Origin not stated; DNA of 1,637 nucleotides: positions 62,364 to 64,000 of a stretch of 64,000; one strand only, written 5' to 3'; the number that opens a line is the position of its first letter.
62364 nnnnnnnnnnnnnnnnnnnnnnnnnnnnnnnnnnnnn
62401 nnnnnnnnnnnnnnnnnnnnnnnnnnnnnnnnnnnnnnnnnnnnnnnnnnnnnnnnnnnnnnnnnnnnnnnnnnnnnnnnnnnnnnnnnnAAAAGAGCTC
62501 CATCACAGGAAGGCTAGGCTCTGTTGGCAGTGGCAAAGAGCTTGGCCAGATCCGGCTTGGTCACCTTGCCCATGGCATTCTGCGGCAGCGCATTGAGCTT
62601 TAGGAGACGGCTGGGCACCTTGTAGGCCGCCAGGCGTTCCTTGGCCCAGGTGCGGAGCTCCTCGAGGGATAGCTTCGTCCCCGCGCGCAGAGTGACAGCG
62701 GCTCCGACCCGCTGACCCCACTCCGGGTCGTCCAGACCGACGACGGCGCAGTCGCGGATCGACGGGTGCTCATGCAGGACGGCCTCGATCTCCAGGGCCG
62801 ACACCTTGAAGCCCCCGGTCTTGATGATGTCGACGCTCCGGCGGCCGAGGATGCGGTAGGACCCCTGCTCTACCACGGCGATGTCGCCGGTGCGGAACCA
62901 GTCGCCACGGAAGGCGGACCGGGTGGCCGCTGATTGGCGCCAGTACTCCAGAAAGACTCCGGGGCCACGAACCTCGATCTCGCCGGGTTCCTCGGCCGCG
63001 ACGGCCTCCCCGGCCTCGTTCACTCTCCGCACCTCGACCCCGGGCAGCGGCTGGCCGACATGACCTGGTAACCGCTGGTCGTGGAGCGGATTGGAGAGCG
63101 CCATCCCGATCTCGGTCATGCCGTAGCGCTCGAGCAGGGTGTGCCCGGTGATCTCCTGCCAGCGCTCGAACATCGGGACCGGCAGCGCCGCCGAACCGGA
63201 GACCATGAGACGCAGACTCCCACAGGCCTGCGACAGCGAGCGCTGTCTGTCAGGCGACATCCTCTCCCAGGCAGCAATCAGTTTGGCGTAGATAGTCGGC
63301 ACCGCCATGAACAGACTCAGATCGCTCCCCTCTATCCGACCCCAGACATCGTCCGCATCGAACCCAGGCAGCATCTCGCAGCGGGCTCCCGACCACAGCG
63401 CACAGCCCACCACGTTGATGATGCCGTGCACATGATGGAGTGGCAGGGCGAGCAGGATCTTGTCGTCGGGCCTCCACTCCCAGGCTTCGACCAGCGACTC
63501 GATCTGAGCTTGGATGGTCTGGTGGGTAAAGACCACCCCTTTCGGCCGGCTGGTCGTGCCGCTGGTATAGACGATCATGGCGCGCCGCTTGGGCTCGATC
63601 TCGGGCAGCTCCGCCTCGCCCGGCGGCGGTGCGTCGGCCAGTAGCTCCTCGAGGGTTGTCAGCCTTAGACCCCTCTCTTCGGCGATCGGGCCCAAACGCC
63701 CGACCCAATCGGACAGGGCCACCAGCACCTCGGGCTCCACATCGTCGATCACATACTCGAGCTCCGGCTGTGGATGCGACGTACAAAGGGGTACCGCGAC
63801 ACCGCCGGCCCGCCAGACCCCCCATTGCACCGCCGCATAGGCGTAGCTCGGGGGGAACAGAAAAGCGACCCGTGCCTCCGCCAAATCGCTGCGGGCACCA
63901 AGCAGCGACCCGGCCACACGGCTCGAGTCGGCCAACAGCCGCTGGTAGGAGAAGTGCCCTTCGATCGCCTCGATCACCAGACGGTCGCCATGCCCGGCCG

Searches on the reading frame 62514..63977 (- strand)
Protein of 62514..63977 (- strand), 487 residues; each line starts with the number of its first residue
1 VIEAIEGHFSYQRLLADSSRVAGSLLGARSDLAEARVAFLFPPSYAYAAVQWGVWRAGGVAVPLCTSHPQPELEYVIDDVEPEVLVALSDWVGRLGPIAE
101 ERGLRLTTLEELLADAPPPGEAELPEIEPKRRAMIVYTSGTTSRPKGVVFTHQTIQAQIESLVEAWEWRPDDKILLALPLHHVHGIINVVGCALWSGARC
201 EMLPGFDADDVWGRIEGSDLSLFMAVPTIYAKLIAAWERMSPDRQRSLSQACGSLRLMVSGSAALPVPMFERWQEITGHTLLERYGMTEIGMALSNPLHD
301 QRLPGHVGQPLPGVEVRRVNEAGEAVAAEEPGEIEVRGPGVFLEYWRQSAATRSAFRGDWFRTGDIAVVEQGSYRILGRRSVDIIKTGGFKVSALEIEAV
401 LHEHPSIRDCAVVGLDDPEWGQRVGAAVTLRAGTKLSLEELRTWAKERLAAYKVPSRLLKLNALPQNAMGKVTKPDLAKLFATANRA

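Call 16: search_protein_families(library=ncbifam, proteins=[window:62514-63977:-], max_evalue=0.00001)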
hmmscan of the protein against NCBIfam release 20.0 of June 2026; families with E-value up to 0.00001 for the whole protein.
window:62514-63977:- (487 aa): 106 families (the best 25 are shown)
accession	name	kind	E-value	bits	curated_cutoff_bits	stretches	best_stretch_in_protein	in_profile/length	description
NF005702.0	PRK07514.1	subfamily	1.4e-108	363.4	558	1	8-481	29-500/506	malonyl-CoA synthase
NF005858.0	PRK07787.1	subfamily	1.4e-105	353.5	575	1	8-478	26-469/471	acyl-CoA synthetase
NF004837.0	PRK06187.1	subfamily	4.5e-95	318.9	476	1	7-481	32-522/531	long-chain-fatty-acid--CoA ligase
NF004114.0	PRK05605.1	equivalog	6.4e-85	285.6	766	1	121-478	212-566/575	long-chain-fatty-acid--CoA ligase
NF006182.0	PRK08316.1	subfamily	1.3e-81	274.6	663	1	8-484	36-520/523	fatty acyl-CoA synthetase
NF006181.0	PRK08314.1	subfamily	1.6e-73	247.9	705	2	126-473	200-546/563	long-chain-fatty-acid--CoA ligase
NF052580.1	Str24CoAsynCasG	equivalog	1.3e-71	241.6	750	1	36-476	93-545/548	steroid-24-oyl-CoA synthetase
NF006572.0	PRK09088.1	equivalog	1.2e-69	235.3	696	1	8-482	28-488/491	acyl-CoA synthetase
NF052269.1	Staph_lig_FadD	equivalog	6.9e-68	229.2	650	1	9-481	28-493/499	long-chain-fatty-acid--CoA ligase FadD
NF005801.1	PRK07656.1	equivalog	1e-67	228.9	657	1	7-477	25-499/500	FadD3 family acyl-CoA ligase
NF004511.1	PRK05852.1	equivalog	1.3e-65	222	650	1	9-482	27-505/505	FadD7 family fatty acid--CoA ligase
NF005307.0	PRK06839.1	equivalog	7.6e-65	219.4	748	1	6-480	25-492/496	o-succinylbenzoate--CoA ligase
TIGR02262.1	benz_CoA_lig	subfamily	1.3e-61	208.9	375.25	1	8-474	30-502/508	benzoate-CoA ligase family protein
NF004822.0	PRK06178.1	equivalog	3.9e-61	207.3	782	1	121-482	204-568/571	acyl-CoA synthetase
NF004797.0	PRK06145.1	equivalog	1.1e-59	202.1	850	1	11-476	30-490/499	acyl-CoA synthetase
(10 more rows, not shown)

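Call 72: find_encoding_contigs(protein=window:62514-63977:-, flank=10000, max_places=2)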
Protein window:62514-63977:- (487 aa): no gene with exactly this product is on record in the collection.
